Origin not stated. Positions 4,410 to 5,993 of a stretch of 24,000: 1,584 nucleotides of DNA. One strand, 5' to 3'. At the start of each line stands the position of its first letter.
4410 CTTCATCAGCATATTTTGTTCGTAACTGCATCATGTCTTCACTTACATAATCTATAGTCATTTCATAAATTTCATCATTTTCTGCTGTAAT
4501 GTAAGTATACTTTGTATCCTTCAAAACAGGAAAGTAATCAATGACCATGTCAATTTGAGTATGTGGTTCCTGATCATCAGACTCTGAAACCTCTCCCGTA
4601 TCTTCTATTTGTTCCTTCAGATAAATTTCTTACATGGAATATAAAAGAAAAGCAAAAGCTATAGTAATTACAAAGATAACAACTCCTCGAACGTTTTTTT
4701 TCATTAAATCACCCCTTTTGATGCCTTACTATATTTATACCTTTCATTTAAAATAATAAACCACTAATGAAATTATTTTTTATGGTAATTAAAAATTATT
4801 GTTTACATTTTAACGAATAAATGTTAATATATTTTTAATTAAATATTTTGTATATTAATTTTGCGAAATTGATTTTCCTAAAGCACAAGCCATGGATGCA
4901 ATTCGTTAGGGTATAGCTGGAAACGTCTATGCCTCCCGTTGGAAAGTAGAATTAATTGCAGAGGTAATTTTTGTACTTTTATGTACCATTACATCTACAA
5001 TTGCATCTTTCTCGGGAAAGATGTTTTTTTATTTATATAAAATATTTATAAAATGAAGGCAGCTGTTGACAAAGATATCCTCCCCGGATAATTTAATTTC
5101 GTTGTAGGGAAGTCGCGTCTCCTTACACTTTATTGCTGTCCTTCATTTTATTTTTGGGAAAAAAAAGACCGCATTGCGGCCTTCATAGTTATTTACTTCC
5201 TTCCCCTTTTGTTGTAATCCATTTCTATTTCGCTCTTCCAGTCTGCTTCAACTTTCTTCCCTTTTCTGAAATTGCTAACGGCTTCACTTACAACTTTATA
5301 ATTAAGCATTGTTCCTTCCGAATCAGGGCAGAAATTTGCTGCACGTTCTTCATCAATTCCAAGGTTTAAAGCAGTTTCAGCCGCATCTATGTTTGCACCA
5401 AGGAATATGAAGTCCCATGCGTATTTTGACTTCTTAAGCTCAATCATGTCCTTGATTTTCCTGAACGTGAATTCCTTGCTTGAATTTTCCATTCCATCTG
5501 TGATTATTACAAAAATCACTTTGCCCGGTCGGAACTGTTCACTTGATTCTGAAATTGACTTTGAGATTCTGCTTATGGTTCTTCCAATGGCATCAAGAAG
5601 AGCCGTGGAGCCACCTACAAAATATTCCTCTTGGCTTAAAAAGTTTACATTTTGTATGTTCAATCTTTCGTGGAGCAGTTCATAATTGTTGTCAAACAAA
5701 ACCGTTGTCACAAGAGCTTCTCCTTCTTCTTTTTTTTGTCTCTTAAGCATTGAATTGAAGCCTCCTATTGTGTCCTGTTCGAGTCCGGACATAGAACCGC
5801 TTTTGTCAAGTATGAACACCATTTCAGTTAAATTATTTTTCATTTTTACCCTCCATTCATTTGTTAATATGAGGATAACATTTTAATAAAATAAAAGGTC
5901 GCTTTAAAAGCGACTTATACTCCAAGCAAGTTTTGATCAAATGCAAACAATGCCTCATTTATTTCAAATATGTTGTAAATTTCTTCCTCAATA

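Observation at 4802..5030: Orphan riboswitch-like RNA on the otherwise empty plus strand, aimed antisense at the vWA/macro genes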

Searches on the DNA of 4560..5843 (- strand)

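Call 4: search_rna_families(source=window, start=4560, end=5260, threshold=evalue, max_evalue=5, show_alignments=3)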
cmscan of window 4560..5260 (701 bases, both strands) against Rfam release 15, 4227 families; matches with E-value up to 5: 6.
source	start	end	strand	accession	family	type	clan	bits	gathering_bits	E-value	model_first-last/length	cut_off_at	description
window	4849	4965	+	RF01055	Molybdenum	Cis-reg; riboswitch;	-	52.6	36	1.1e-11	1-135/135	no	Molybdenum/Tungsten riboswitch aptamer (Moco RNA motif)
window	5156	5206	-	RF02082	STnc540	Gene; sRNA;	-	28.3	38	0.0004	96-146/202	no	Enterobacterial sRNA STnc540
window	4993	5074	-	RF02059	STnc50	Gene; sRNA;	-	20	55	1.1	1-84/84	no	Salmonella enterica sRNA STnc40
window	4941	5093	+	RF04184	BTnc060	Gene; sRNA;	-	18.8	228.9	2.1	1-213/213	no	Bacteroides sRNA BTnc060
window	5101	5209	-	RF00565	SCARNA3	Gene; snRNA; snoRNA; scaRNA;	CL00018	16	47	2.2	1-141/141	no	Small Cajal body specific RNA 3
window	4857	4985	+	RF00015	U4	Gene; snRNA; splicing;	CL00007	11.9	46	4.3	1-138/138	no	U4 spliceosomal RNA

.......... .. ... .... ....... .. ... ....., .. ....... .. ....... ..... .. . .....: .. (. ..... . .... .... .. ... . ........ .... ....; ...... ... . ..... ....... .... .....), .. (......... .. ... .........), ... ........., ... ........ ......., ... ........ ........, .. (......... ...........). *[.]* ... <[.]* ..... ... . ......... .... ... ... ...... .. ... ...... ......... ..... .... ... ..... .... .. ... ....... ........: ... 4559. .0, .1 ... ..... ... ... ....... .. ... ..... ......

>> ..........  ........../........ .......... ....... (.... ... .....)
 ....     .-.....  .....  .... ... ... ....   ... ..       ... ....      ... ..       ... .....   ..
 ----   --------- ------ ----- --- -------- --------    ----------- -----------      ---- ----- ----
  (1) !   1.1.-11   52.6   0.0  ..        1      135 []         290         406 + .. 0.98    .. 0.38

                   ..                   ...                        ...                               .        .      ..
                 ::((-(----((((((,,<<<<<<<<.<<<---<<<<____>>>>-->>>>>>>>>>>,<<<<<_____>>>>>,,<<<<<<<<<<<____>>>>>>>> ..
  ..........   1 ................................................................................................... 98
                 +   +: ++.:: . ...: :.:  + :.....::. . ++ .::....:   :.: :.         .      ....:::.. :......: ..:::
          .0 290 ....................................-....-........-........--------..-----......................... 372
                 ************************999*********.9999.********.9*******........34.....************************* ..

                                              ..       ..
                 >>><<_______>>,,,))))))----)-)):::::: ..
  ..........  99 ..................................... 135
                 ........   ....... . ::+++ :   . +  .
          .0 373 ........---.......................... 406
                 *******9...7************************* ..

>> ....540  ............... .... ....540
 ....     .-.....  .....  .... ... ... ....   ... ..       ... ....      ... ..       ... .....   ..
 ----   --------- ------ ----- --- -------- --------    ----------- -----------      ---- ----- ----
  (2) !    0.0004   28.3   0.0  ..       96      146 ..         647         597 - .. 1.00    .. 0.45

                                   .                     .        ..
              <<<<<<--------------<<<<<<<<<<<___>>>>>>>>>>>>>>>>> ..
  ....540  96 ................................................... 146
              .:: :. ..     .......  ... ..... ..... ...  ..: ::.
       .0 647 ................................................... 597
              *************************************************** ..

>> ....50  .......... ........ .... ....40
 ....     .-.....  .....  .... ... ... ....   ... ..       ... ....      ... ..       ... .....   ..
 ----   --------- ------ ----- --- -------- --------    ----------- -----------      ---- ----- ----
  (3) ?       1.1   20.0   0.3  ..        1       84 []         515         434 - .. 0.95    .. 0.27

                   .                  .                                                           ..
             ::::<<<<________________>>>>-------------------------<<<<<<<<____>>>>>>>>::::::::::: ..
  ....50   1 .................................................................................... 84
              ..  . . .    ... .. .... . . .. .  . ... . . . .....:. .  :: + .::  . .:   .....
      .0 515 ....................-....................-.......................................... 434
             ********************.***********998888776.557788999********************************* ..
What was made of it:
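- On Moco/Tuco riboswitch RF01055: The cmscan alignment shows all upper-case consensus blocks matched (call 4).
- On Moco/Tuco riboswitch, Moco-sensing subgroup: Model positions 59-73 (P3) are deleted in the alignment (call 4).
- On Moco/Tuco riboswitch, P3-less (putative Tuco) subgroup: Call 4.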

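Call 13: search_rna_families(sources=[L001, L011, L012, L013, L014, L015, L016], threshold=gathering)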
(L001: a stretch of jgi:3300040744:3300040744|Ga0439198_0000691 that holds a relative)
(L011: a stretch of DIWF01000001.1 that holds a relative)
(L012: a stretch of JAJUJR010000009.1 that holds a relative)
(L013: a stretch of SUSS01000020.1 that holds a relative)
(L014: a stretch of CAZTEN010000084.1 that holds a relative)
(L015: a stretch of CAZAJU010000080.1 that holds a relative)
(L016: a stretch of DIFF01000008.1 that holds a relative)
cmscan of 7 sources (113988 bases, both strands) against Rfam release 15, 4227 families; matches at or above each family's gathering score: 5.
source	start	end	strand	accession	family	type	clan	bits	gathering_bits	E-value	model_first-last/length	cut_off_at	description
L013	14053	14132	+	RF02937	Clostridiales-2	Gene; sRNA;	-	73.5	58.6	1.3e-15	1-82/82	no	Clostridiales-2 RNA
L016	9549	9622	+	RF00005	tRNA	Gene; tRNA;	CL00001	66.4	29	5.6e-12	1-71/71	no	tRNA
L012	6256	6372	-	RF01055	Molybdenum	Cis-reg; riboswitch;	-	54.9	36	3.8e-10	1-135/135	no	Molybdenum/Tungsten riboswitch aptamer (Moco RNA motif)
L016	11655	11740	+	RF00005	tRNA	Gene; tRNA;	CL00001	54.4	29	1.1e-08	1-71/71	no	tRNA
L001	10879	10995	-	RF01055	Molybdenum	Cis-reg; riboswitch;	-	52.6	36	1.8e-09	1-135/135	no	Molybdenum/Tungsten riboswitch aptamer (Moco RNA motif)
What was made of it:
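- Tried and rejected: These carry no Moco riboswitch at this position (call 13 for L013-L016).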

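Call 24: search_rna_families(sources=[L091, L092, L093, L094, L095, L096], threshold=gathering)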
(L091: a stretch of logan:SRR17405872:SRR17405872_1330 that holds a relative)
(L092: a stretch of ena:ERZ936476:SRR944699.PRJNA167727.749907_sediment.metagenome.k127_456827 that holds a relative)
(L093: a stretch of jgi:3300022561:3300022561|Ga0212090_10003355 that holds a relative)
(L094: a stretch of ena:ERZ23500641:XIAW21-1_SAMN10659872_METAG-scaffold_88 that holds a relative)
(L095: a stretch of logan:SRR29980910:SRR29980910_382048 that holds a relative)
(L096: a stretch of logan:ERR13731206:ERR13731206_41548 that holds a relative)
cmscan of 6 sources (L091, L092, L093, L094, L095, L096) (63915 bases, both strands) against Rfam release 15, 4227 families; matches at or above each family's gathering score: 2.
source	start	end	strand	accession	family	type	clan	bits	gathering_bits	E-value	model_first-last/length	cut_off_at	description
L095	5893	6009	-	RF01055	Molybdenum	Cis-reg; riboswitch;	-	52.9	36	8.3e-10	1-135/135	no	Molybdenum/Tungsten riboswitch aptamer (Moco RNA motif)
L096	5932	6048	-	RF01055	Molybdenum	Cis-reg; riboswitch;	-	52.3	36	1.2e-09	1-135/135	no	Molybdenum/Tungsten riboswitch aptamer (Moco RNA motif)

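Call 31: search_rna_families(source=window, start=5030, end=5175, threshold=evalue, max_evalue=10, show_alignments=2)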
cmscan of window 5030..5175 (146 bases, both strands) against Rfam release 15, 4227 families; matches with E-value up to 10: 4.
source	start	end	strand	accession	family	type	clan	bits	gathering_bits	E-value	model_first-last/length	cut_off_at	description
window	5030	5081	-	RF04258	mir-994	Gene; miRNA;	-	13.5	93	4.4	1-52/81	3'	mir-994 microRNA precursor family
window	5030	5081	+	RF04318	idnO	Cis-reg;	-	13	100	8.4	155-206/206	5'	idnO ncRNA motif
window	5038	5092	-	RF02621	BSnc120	Gene; sRNA;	-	12.4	114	5.3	1-88/88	no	Brucella sRNA 120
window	5030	5149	+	RF02578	tsr25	Gene; sRNA;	-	9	63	8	113-181/181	5'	S. aureus tsr25 small RNA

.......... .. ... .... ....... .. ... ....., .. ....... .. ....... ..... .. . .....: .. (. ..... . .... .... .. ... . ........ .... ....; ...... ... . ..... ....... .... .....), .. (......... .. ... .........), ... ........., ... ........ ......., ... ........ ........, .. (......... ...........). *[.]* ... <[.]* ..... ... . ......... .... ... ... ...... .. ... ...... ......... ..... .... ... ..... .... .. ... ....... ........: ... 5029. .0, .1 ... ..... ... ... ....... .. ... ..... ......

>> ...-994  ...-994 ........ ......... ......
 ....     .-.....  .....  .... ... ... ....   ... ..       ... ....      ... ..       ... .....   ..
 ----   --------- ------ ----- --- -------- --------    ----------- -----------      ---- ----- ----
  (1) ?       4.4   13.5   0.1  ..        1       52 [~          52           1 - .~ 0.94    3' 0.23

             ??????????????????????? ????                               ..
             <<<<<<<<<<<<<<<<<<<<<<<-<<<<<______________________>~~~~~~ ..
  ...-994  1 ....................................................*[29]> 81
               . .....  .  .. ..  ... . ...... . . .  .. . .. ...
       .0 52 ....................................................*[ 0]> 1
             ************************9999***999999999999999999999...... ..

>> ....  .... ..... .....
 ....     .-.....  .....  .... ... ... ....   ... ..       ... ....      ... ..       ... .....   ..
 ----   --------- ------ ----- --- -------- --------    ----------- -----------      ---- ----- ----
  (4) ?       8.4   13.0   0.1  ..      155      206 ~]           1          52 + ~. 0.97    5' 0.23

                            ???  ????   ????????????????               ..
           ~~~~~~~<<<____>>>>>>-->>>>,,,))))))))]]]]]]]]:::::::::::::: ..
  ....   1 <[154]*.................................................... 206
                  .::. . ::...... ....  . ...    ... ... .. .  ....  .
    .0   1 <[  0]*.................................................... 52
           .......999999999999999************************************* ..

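Call 51: search_rna_families(sources=[L101, L103, L104, L105], threshold=gathering)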
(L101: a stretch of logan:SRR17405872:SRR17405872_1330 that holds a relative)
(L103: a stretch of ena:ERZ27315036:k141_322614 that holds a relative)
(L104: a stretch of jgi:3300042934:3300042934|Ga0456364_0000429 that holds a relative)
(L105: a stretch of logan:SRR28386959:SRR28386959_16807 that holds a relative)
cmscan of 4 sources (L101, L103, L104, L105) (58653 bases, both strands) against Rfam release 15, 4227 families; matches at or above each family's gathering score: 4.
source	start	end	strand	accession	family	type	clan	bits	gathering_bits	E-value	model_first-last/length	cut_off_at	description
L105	4601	4717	+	RF01055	Molybdenum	Cis-reg; riboswitch;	-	54.4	36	2.8e-10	1-135/135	no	Molybdenum/Tungsten riboswitch aptamer (Moco RNA motif)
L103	4581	4697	+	RF01055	Molybdenum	Cis-reg; riboswitch;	-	54.2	36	3.1e-10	1-135/135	no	Molybdenum/Tungsten riboswitch aptamer (Moco RNA motif)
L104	4574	4690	+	RF01055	Molybdenum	Cis-reg; riboswitch;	-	54.1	36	3.3e-10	1-135/135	no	Molybdenum/Tungsten riboswitch aptamer (Moco RNA motif)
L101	16485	16601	-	RF01055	Molybdenum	Cis-reg; riboswitch;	-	49.9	36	5.7e-09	1-135/135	no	Molybdenum/Tungsten riboswitch aptamer (Moco RNA motif)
